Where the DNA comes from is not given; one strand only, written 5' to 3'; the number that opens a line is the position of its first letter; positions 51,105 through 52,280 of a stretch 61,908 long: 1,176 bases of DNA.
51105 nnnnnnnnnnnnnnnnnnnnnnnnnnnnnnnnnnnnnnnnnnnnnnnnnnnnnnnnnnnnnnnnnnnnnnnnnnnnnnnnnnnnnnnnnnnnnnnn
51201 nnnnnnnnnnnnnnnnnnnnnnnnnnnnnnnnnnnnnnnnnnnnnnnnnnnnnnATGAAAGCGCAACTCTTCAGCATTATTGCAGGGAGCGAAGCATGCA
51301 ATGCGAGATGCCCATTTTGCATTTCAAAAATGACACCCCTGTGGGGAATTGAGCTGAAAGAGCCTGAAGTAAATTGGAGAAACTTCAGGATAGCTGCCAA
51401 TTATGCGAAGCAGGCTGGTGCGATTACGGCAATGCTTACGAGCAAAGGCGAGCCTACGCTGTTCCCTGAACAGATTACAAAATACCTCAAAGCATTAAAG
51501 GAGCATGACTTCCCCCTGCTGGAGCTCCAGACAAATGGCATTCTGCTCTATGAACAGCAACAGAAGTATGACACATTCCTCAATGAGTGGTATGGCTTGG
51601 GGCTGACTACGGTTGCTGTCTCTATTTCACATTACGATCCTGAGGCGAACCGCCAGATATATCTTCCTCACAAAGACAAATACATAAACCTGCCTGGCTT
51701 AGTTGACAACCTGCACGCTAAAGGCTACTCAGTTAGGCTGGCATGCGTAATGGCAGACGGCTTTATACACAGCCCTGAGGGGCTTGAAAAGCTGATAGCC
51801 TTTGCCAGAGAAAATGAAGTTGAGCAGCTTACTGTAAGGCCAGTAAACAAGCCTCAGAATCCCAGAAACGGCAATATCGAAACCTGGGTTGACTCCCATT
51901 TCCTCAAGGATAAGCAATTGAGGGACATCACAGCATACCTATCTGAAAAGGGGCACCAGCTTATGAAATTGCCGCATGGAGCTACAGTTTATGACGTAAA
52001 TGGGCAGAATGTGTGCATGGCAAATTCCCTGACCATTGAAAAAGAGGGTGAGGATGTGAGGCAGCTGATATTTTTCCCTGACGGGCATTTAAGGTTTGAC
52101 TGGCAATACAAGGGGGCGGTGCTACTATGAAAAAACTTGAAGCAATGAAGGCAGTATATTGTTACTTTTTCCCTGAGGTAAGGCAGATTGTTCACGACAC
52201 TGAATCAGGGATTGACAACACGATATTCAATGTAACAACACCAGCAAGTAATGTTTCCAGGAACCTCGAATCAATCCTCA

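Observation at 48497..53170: Uncharacterised five-gene block (STK, vWA-like, truncated PK-like, radical SAM, aminotransferase) wedged between nadM and nadK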

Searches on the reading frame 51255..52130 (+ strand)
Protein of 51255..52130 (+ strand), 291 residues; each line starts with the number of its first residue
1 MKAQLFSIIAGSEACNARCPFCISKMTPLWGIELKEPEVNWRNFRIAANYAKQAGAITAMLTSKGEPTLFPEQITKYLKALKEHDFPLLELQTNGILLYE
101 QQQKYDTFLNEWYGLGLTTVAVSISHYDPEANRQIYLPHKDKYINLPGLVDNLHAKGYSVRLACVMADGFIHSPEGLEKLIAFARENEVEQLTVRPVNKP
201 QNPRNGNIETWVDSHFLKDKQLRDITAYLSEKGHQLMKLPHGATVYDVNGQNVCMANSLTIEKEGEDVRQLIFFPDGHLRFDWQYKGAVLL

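Call 3: search_protein_families(library=pfam, proteins=[window:51255-52130:+], max_evalue=0.01)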
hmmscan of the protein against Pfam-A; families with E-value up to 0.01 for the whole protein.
window:51255-52130:+ (291 aa): 1 family
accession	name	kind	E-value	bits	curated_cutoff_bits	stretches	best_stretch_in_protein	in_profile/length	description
PF04055.27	Radical_SAM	-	2.1e-09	38.2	29.5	1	13-140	5-126/166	Radical SAM superfamily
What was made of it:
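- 51255..52130 (+): Cassette B, gene 1: single-cluster radical SAM enzyme (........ motif) with a MoaA/viperin-like fold. PF04055 (call 3).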

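Call 5: search_protein_families(library=phrogs, proteins=[window:51255-52130:+], max_evalue=0.001)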
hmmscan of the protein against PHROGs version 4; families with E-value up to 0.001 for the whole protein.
window:51255-52130:+ (291 aa): 2 families
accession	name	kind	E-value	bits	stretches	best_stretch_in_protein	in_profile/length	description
phrog_2076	-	moron, auxiliary metabolic gene and host takeover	2.6e-05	24.8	1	15-214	41-224/247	QueE-like radical SAM domain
phrog_1802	-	other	9.3e-05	22.5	1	12-116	51-158/556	radical SAM domain-containing protein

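Call 6: search_protein_families(library=ncbifam, proteins=[window:51255-52130:+], max_evalue=0.001)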
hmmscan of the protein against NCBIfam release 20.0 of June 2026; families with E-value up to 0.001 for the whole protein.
window:51255-52130:+ (291 aa): 9 families
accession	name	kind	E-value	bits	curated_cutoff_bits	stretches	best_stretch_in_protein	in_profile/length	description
TIGR02666.1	moaA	equivalog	7.9e-09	34.9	284.05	1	13-190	18-186/336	GTP 3',8-cyclase MoaA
TIGR02668.1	moaA_archaeal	equivalog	1.1e-07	31.2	325.25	1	13-213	18-202/303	GTP 3',8-cyclase MoaA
NF038283.1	viperin_w_prok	equivalog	1.5e-07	30.8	180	1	13-135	10-125/281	viperin family antiviral radical SAM protein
NF045702.1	rSAM_GDGT_ether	equivalog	5.1e-07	28.7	450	1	9-188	90-257/486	tetraether lipid synthase Tes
TIGR04317.1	W_rSAM_matur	equivalog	8e-07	28.5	380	1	12-135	11-121/349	tungsten cofactor oxidoreductase radical SAM maturase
NF045646.2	rSAM_Se_TrsS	equivalog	2.1e-06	26.5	490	1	12-126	93-197/441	radical SAM (seleno)protein TrsS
NF001199.0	PRK00164.2-1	equivalog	2.1e-05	23.8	231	1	12-188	19-179/308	GTP 3',8-cyclase MoaA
TIGR02495.1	NrdG2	equivalog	4.1e-05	23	131.15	1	13-96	24-100/193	anaerobic ribonucleoside-triphosphate reductase activating protein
TIGR02493.1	PFLA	equivalog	6.7e-05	22.4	231.75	1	13-196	23-196/235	pyruvate formate-lyase-activating protein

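Call 9: search_solved_structures(query=window:51255-52130:+, max_evalue=1)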
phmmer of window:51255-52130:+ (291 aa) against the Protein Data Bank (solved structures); distinct sequences matched with E-value up to 1: 7.
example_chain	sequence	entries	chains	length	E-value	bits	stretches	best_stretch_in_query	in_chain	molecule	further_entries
8ap6_M1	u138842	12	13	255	2.5e-05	27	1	46-217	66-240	oligomycin sensitiviy conferring protein | OSCP | oligomycin-sensivity-conferring protein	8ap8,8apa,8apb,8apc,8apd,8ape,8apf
8vdw_A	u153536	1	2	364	0.041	16.5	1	10-105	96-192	Biotin synthase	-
7tol_A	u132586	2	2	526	0.12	14.9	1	11-120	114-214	glycerol dibiphytanyl glycerol tetraether - macrocyclic archaeol synthase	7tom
8a22_Xe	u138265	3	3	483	0.14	14.8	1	160-230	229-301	mL124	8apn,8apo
7bi7_A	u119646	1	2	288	0.3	13.7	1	64-142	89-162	FeMo cofactor biosynthesis protein NifB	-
7jmb_A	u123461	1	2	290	0.31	13.6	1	64-142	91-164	Nitrogenase iron-molybdenum cofactor biosynthesis protein NifB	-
7jma_A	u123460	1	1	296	0.32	13.6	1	65-142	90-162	Nitrogenase iron-molybdenum cofactor biosynthesis protein NifB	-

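Call 50: search_protein_families(library=padloc, proteins=[window:51255-52130:+], max_evalue=0.01)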
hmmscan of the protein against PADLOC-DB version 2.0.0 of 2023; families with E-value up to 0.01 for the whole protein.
window:51255-52130:+ (291 aa): 2 families
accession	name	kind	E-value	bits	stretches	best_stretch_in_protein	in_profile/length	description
PDLC02903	pVip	-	8.4e-10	36.5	1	13-219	8-195/257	Viperins not associated with kinases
PDLC02904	pVip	-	2.9e-07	28.3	1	13-199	11-180/262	Viperins associated with kinases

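Call 51: find_homologous_proteins(query=window:51255-52130:+, max_evalue=0.001)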
Query window:51255-52130:+ (291 aa): 1419 proteins with E <= 0.001 among 1892 candidates; the best 120 are listed.
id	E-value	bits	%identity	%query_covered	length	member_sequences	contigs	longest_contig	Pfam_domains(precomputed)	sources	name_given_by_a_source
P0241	2.9e-198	675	100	100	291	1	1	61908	PF04055.28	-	-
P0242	9.6e-135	467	67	100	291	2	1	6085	PF04055.28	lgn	-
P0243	1.8e-134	466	67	100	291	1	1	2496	PF04055.28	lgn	-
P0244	9.6e-130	450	65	100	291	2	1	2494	PF04055.28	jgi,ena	-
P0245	6.1e-129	448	67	100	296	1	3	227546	PF04055.28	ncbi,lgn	-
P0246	2.2e-127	443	65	100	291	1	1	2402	PF04055.28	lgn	-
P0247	5.1e-126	438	65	100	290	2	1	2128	PF04055.28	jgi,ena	-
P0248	6.0e-126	438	66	100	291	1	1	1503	PF04055.28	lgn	-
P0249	1.2e-125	437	65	100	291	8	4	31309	PF04055.28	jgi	jgi:MoaA/NifB/PqqE/SkfB family radical SAM enzyme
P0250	3.5e-125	435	65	100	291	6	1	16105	PF04055.28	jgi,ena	-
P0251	1.6e-124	433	65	100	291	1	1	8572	PF04055.28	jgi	-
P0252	1.7e-124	433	63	100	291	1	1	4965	PF04055.28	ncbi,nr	ncbi:radical SAM protein [Candidatus Woesearchaeota archaeon]|nr:radical SAM protein [Candidatus Woe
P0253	3.5e-124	432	64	100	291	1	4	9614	PF04055.28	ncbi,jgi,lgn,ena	-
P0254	4.9e-124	432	63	100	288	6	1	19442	PF04055.28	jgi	-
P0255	5.2e-124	431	63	100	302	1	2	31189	PF04055.28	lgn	-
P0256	7.8e-124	431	62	100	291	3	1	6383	PF04055.28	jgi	jgi:molybdenum cofactor biosynthesis enzyme MoaA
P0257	1.0e-123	430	64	100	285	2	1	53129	PF04055.28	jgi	jgi:molybdenum cofactor biosynthesis enzyme MoaA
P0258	2.9e-123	429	62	100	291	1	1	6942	PF04055.28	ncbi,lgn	-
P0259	4.0e-123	429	64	100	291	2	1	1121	PF04055.28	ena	-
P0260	4.4e-123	428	63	100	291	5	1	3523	PF04055.28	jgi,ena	-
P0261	5.8e-123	428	63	100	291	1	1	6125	PF04055.28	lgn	-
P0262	7.1e-123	428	64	100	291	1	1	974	PF04055.28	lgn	-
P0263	8.1e-123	428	64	100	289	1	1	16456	PF04055.28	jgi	jgi:molybdenum cofactor biosynthesis enzyme MoaA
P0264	8.3e-123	427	65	100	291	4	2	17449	PF04055.28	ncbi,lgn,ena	ncbi:MAG: radical SAM protein [Nanoarchaeota archaeon]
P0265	9.8e-123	427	64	100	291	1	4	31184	PF04055.28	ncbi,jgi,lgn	-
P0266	1.2e-122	427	61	100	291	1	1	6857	PF04055.28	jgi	jgi:molybdenum cofactor biosynthesis enzyme MoaA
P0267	1.3e-122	427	63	100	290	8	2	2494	PF04055.28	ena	-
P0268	1.4e-122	427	64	100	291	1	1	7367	PF04055.28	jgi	jgi:molybdenum cofactor biosynthesis enzyme MoaA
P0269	2.5e-122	426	62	100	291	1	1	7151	PF04055.28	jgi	-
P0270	2.7e-122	426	62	100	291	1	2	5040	PF04055.28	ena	-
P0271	4.1e-122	425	64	100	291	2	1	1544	PF04055.28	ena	-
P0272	4.9e-122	425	64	100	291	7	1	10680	PF04055.28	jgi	jgi:molybdenum cofactor biosynthesis enzyme MoaA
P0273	4.9e-122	425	64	100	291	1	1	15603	PF04055.28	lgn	-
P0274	4.9e-122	425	62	100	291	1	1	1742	PF04055.28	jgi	jgi:molybdenum cofactor biosynthesis enzyme MoaA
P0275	5.8e-122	425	63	100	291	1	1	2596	PF04055.28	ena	-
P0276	6.1e-122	425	64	100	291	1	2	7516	PF04055.28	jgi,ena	-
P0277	6.3e-121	421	64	100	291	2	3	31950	PF04055.28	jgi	jgi:molybdenum cofactor biosynthesis enzyme MoaA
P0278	9.9e-121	421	62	100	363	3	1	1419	PF04055.28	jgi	jgi:molybdenum cofactor biosynthesis enzyme MoaA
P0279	1.2e-120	420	61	100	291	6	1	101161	PF04055.28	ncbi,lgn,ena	-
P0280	2.0e-120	420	62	100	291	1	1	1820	PF04055.28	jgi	jgi:molybdenum cofactor biosynthesis enzyme MoaA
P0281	2.4e-120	419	64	100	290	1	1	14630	PF04055.28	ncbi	-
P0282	3.7e-120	419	62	100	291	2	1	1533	PF04055.28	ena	-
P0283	7.1e-120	418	64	100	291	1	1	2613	PF04055.28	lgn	-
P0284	7.2e-120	418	62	100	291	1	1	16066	PF04055.28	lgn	-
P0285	7.5e-120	418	63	100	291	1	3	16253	PF04055.28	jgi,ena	-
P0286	8.0e-120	418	63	100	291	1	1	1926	PF04055.28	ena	-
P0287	8.8e-120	418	63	100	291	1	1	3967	PF04055.28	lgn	-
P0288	9.0e-120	418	62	100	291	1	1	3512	PF04055.28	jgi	jgi:molybdenum cofactor biosynthesis enzyme MoaA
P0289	9.4e-120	417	63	100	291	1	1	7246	PF04055.28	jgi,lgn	-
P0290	1.3e-119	417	62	100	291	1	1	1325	PF04055.28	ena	-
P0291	1.9e-119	416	60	100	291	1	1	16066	PF04055.28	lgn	-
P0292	1.9e-119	416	64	100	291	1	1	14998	PF04055.28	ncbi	-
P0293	2.1e-119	416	60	100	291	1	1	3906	PF04055.28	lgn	-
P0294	4.9e-119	415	62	100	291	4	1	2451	PF04055.28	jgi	jgi:molybdenum cofactor biosynthesis enzyme MoaA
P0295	6.6e-119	415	61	100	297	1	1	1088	PF04055.28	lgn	-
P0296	8.0e-119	414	63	100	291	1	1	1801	PF04055.28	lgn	-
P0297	1.4e-118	414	59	100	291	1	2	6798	PF04055.28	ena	-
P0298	2.1e-118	413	60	100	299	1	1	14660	PF04055.28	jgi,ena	-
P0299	3.2e-118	412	63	100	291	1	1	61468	PF04055.28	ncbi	-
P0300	3.6e-118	412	60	100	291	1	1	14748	PF04055.28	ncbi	-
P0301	4.6e-118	412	62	100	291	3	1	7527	PF04055.28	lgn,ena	-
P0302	4.7e-118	412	62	100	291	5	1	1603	PF04055.28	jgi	jgi:molybdenum cofactor biosynthesis enzyme MoaA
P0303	5.5e-118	412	60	100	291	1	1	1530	PF04055.28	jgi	-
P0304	6.2e-118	412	59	100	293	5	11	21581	PF04055.28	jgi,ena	-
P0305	6.3e-118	411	63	100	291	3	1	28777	PF04055.28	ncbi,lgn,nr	ncbi:MAG: radical SAM protein [Chloroflexi bacterium]|nr:radical SAM protein [Chloroflexota bacteriu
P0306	6.4e-118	411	61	100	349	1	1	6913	PF04055.28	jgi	-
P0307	6.6e-118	411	61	100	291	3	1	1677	PF04055.28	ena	-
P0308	8.1e-118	411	62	100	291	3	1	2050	PF04055.28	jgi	jgi:molybdenum cofactor biosynthesis enzyme MoaA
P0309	8.5e-118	411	60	100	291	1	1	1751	PF04055.28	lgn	-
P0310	1.0e-117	411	61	100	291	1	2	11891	PF04055.28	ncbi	-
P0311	1.4e-117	410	60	100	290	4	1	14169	PF04055.28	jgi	jgi:molybdenum cofactor biosynthesis enzyme MoaA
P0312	1.6e-117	410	60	100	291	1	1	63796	PF04055.28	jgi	jgi:molybdenum cofactor biosynthesis enzyme MoaA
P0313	1.7e-117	410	63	100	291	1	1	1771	PF04055.28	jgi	jgi:molybdenum cofactor biosynthesis enzyme MoaA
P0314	2.5e-117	410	61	100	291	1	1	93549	PF04055.28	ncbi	-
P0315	3.2e-117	409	62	100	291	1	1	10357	PF04055.28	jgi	jgi:molybdenum cofactor biosynthesis enzyme MoaA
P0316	3.5e-117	409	63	100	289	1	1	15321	PF04055.28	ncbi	-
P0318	5.3e-117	408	60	100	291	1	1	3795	PF04055.28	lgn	-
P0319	6.0e-117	408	61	100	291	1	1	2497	PF04055.28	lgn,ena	-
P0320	6.0e-117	408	62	100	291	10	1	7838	PF04055.28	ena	-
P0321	6.1e-117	408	62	100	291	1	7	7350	PF04055.28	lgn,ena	-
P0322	6.6e-117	408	63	100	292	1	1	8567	PF04055.28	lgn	-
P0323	8.1e-117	408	59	100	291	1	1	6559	PF04055.28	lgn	-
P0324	8.5e-117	408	61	100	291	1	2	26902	PF04055.28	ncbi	-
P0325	1.0e-116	407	60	100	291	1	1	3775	PF04055.28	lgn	-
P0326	1.3e-116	407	59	100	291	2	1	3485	PF04055.28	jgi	jgi:molybdenum cofactor biosynthesis enzyme MoaA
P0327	1.5e-116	407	62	100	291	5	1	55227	PF04055.28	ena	-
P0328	1.6e-116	407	61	100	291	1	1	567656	PF04055.28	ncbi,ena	-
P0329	1.7e-116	407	60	100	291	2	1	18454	PF04055.28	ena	-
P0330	2.0e-116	407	59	100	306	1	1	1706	PF04055.28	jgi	jgi:molybdenum cofactor biosynthesis enzyme MoaA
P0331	2.4e-116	406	63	100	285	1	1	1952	PF04055.28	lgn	-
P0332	3.0e-116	406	61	100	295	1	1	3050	PF04055.28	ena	-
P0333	3.4e-116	406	58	100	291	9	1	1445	PF04055.28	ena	-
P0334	3.8e-116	406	61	100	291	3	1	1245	PF04055.28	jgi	-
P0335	4.1e-116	406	61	100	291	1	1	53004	PF04055.28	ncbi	ncbi:radical SAM protein [Candidatus Riflebacteria bacterium]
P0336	4.2e-116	405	61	100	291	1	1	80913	PF04055.28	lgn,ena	-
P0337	5.4e-116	405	60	100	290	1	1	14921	PF04055.28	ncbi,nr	ncbi:MAG: radical SAM protein [Candidatus Aenigmarchaeota archaeon]|nr:radical SAM protein [Candidat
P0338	7.4e-116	405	59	100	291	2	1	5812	PF04055.28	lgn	-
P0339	8.1e-116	405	60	100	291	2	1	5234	PF04055.28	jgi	jgi:molybdenum cofactor biosynthesis enzyme MoaA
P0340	1.0e-115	404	60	100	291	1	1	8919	PF04055.28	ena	-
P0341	1.0e-115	404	59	100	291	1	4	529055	PF04055.28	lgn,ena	-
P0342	1.2e-115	404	59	100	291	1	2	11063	PF04055.28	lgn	-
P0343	1.4e-115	404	60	100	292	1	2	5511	PF04055.28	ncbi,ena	-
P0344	1.5e-115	404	59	100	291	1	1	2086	PF04055.28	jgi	jgi:molybdenum cofactor biosynthesis enzyme MoaA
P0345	1.7e-115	404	60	100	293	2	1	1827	PF04055.28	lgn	-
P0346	1.7e-115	404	61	100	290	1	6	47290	PF04055.28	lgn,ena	-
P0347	2.8e-115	403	56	100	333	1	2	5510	PF04055.28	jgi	jgi:pyruvate-formate lyase-activating enzyme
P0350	4.1e-115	402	62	100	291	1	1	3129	PF04055.28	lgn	-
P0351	4.2e-115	402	60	100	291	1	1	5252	PF04055.28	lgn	-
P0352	4.3e-115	402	59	100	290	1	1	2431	PF04055.28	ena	-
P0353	4.6e-115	402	59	100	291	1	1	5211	PF04055.28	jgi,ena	-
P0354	4.7e-115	402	59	100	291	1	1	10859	PF04055.28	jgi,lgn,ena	-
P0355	5.1e-115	402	63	100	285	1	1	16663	PF04055.28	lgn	-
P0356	7.0e-115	401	60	100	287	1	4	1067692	PF04055.28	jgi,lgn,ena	jgi:molybdenum cofactor biosynthesis enzyme MoaA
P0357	8.8e-115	401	61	100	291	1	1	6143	PF04055.28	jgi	jgi:pyruvate-formate lyase-activating enzyme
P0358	9.6e-115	401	58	100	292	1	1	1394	PF04055.28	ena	-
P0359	1.0e-114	401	60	100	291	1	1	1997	PF04055.28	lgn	-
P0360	1.1e-114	401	59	100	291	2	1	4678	PF04055.28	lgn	-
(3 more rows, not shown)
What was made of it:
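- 51255..52130 (+): Orthologs at 58-67% identity across archaea and bacteria (call 51).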

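Call 52: find_encoding_contigs(protein=P0257, flank=7000, max_places=1)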
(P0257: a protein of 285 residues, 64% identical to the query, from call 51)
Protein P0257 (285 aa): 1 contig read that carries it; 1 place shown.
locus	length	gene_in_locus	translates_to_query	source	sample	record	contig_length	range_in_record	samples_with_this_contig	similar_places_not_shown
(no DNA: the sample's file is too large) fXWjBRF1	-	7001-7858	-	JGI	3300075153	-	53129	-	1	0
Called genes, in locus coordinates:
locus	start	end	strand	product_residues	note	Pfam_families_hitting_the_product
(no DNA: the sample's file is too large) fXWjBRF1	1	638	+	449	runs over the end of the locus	PF17767:NAPRTase_N, PF04095:NAPRTase, PF17956:NAPRTase_C (weak)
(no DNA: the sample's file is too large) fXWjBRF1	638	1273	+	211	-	PF00857:Isochorismatase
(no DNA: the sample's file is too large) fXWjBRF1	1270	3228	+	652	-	PF00795:CN_hydrolase, PF02540:NAD_synthase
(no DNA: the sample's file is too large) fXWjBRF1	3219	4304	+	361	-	PF00293:NUDIX, PF01467:CTP_transf_like (weak)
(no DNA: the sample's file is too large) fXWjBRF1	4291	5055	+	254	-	PF00069:Pkinase, PF07714:PK_Tyr_Ser-Thr, PF01163:RIO1 (weak)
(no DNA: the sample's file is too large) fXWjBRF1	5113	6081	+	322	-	-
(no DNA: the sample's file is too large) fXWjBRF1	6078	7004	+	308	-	PF00224:PK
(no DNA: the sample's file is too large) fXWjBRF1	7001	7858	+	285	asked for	PF04055:Radical_SAM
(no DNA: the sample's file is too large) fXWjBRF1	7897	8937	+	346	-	PF03747:ADP_ribosyl_GH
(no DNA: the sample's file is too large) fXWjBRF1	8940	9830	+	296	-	PF01513:NAD_kinase (weak), PF20143:NAD_kinase_C (faint)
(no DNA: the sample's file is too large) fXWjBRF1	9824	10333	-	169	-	?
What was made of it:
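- The closest relative has STK-vWA-PKL-rSAM (call 52). In the closest relative an ADP-ribosylglycohydrolase replaces the aminotransferase (call 52).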

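Call 53: find_encoding_contigs(protein=P0305, flank=6000, max_places=1)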
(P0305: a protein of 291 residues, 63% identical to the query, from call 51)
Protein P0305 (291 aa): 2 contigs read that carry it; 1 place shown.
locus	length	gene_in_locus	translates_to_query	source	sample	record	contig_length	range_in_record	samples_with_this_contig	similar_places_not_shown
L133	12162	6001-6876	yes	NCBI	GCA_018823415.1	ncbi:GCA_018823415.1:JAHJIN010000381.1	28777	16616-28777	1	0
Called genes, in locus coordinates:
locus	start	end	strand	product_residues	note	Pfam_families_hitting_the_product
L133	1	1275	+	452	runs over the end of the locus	PF01595:CNNM, PF00571:CBS, PF03471:CorC_HlyC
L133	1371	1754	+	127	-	PF00383:dCMP_cyt_deam_1, PF08211:dCMP_cyt_deam_2, PF26947:CDL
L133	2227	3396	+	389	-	PF02595:Gly_kinase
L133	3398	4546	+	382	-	PF04055:Radical_SAM, PF14716:HHH_8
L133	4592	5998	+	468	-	PF01734:Patatin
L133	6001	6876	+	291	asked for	PF04055:Radical_SAM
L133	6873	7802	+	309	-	-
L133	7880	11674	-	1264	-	PF00211:Guanylate_cyc, PF13191:AAA_16, PF13424:TPR_12 (weak), PF00496:SBP_bac_5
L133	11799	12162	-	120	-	PF20737:Glyco_hydro127C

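Call 54: find_encoding_contigs(protein=P0335, flank=6000, max_places=1)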
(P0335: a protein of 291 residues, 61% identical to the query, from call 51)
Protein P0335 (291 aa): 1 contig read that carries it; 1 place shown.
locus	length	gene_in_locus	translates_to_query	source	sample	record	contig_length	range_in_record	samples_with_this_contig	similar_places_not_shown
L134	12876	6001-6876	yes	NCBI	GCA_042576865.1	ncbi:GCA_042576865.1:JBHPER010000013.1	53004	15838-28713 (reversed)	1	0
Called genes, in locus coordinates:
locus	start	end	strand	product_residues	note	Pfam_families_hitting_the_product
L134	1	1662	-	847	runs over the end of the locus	PF00069:Pkinase, PF07714:PK_Tyr_Ser-Thr, PF17667:Pkinase_fungal (weak), PF13371:TPR_9 (faint), PF13181:TPR_8 (faint), PF13414:TPR_11, PF13432:TPR_16 (weak), PF12895:ANAPC3 (weak), +12 more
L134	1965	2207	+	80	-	-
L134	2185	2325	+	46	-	-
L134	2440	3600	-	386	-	PF01244:Peptidase_M19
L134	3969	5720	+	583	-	PF03553:Na_H_antiporter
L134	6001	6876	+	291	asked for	PF04055:Radical_SAM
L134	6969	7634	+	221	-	-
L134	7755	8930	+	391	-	PF07787:TMEM43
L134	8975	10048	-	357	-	PF04607:RelA_SpoT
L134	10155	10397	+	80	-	-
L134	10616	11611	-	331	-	PF08100:Dimerisation, PF00891:Methyltransf_2, PF05175:MTS (weak), PF13489:Methyltransf_23, PF08242:Methyltransf_12, PF13649:Methyltransf_25 (weak)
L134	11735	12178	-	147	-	PF20593:DUF6793 (faint), PF00542:Ribosomal_L12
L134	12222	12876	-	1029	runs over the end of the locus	PF00041:fn3 (faint), PF16656:Pur_ac_phosph_N, PF01436:NHL (faint)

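Call 55: find_encoding_contigs(protein=P0356, flank=6000, max_places=1)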
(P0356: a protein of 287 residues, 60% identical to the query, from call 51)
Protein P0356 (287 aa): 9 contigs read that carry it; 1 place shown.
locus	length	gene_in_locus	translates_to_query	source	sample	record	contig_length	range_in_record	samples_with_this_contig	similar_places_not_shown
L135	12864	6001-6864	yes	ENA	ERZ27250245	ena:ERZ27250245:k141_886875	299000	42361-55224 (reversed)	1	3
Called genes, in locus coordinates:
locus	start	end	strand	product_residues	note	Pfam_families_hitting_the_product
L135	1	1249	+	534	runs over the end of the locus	-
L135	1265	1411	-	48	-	PF18930:DUF5679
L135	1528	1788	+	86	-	PF01247:Ribosomal_L35Ae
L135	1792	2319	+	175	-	PF00252:Ribosomal_L16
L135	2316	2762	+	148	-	PF01569:PAP2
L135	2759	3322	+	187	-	PF02163:Peptidase_M50 (faint)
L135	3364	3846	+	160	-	-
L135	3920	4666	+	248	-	PF01145:Band_7, PF13421:Band_7_1 (weak)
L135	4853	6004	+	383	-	PF02749:QRPTase_N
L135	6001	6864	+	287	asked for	PF04055:Radical_SAM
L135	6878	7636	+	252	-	PF00857:Isochorismatase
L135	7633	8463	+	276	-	PF02540:NAD_synthase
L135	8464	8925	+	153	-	PF00293:NUDIX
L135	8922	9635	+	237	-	PF04973:NMN_transporter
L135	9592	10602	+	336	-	PF01467:CTP_transf_like (faint), PF13521:AAA_28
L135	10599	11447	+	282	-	PF03747:ADP_ribosyl_GH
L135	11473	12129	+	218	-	PF00293:NUDIX, PF19368:WHD_AraR, PF21906:WHD_NrtR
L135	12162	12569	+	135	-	-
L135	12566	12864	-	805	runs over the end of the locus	PF00521:DNA_topoisoIV, PF03989:DNA_gyraseA_C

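Call 62: search_protein_families(library=pfam, proteins=[L133:6873-7802:+, L134:6969-7634:+, L135:4853-6004:+, L133:3398-4546:+], max_evalue=0.05)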
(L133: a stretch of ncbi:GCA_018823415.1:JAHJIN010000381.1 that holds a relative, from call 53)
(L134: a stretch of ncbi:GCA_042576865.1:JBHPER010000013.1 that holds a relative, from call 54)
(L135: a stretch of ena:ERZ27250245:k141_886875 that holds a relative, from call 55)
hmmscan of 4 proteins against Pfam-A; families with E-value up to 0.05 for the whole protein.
L133:6873-7802:+ (309 aa): 1 family
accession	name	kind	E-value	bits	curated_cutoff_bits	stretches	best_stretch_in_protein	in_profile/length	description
PF00155.27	Aminotran_1_2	-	0.00014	21.7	19.7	1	134-210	151-237/361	Aminotransferase class I and II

L134:6969-7634:+ (221 aa): 1 family
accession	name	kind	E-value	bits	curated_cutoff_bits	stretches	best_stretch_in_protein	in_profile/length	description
PF00061.29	Lipocalin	-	0.04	14.5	23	0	126-158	36-68/145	Lipocalin / cytosolic fatty-acid binding protein family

L135:4853-6004:+ (383 aa): 1 family
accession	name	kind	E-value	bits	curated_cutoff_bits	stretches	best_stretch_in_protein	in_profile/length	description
PF02749.22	QRPTase_N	-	1.3e-08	35.4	27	1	14-105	1-79/82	Quinolinate phosphoribosyl transferase, N-terminal domain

L133:3398-4546:+ (382 aa): 2 families
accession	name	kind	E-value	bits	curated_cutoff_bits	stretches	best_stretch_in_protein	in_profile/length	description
PF04055.27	Radical_SAM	-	1.2e-09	38.9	29.5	1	38-203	4-157/166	Radical SAM superfamily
PF14716.13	HHH_8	-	1e-07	32.6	30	1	302-376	3-71/73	Helix-hairpin-helix domain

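Call 79: predict_structure(alignment_id=A4)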
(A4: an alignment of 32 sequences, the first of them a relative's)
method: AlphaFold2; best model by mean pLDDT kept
length: 291 residues; sequences in the alignment: 32
mean_pLDDT: 86.3   pTM: 0.87
mean pLDDT of the five models: 86.3, 84.6, 82.7, 80.1, 79.8
residues with pLDDT >= 90: 177; 70-90: 68; 50-70: 36; < 50: 10
segments of 3 or more residues with pLDDT < 50: 284-291
pLDDT, mean of each block of 10 residues (from residue 1): 82 79 54 79 96 91 87 97 93 95 97 97 96 91 97 98 93 97 97 84 71 87 95 89 88 80 60 88 52 33
secondary structure, 60 per line:
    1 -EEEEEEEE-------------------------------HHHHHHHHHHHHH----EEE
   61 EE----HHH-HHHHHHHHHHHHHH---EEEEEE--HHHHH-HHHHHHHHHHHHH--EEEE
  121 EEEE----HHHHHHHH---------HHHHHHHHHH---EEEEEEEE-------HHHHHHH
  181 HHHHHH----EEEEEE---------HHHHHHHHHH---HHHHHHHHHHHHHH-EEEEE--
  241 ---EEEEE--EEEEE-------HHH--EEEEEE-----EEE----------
elements in order: E2-9 H41-53 E58-62 H71-84 E88-93 H96-100 H102-114 E117-124 H129-136 H146-155 E159-166 H174-186 E191-196 H206-215 H219-232 E234-238 E244-248 E251-255 E268-273 E279-281
